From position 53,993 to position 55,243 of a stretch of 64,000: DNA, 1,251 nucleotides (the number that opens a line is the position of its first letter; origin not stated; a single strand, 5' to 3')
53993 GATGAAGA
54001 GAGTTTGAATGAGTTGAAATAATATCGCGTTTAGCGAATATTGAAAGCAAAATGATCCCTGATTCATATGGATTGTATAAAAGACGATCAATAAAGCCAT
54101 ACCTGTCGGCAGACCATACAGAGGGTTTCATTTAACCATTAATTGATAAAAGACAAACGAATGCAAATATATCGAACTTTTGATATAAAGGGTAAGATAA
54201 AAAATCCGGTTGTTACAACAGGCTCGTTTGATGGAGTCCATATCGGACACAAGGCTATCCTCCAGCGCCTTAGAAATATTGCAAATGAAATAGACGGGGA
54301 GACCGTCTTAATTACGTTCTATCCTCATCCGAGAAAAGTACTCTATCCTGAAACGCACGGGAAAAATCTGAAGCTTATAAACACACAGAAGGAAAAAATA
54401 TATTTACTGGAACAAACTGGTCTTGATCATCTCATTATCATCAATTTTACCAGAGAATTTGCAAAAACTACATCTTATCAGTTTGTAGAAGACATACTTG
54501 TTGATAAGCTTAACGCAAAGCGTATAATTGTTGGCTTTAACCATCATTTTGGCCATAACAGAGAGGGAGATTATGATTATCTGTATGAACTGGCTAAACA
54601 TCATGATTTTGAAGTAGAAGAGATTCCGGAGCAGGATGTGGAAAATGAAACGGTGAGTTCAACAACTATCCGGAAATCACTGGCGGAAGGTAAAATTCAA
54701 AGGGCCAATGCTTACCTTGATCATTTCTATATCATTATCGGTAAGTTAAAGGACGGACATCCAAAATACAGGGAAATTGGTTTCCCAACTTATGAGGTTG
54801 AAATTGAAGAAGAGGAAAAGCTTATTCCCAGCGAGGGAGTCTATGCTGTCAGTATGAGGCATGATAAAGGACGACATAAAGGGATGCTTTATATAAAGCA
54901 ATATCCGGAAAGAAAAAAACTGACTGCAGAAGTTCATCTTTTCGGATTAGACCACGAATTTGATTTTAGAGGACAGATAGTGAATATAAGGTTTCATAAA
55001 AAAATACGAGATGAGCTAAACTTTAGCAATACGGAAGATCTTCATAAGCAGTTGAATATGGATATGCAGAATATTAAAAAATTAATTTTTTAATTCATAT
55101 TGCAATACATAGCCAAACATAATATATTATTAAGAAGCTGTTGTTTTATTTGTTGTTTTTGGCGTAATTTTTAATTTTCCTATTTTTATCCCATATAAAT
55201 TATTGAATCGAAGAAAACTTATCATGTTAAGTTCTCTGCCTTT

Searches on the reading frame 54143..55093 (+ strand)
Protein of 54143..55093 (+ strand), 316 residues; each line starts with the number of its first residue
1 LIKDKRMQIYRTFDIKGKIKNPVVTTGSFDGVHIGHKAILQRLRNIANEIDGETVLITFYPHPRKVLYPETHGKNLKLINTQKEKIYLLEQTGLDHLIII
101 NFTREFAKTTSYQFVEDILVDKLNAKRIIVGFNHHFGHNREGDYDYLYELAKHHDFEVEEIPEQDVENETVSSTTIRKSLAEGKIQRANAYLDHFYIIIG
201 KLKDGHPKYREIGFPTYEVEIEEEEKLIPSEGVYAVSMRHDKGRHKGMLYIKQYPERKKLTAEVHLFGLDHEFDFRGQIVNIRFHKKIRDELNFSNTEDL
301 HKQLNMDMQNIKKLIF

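Call 4: search_protein_families(library=pfam, proteins=[window:54143-55093:+], max_evalue=0.00001)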
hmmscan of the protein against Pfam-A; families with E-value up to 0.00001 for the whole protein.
window:54143-55093:+ (316 aa): 3 families
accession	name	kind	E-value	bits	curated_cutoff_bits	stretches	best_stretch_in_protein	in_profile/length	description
PF06574.18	FAD_syn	-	5.3e-49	166.5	27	1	20-174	6-157/158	FAD synthetase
PF01687.23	Flavokinase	-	8.1e-24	84.7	19.6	1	194-314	3-123/124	Riboflavin kinase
PF01467.32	CTP_transf_like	-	6.1e-06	26.9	21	0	25-178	2-132/133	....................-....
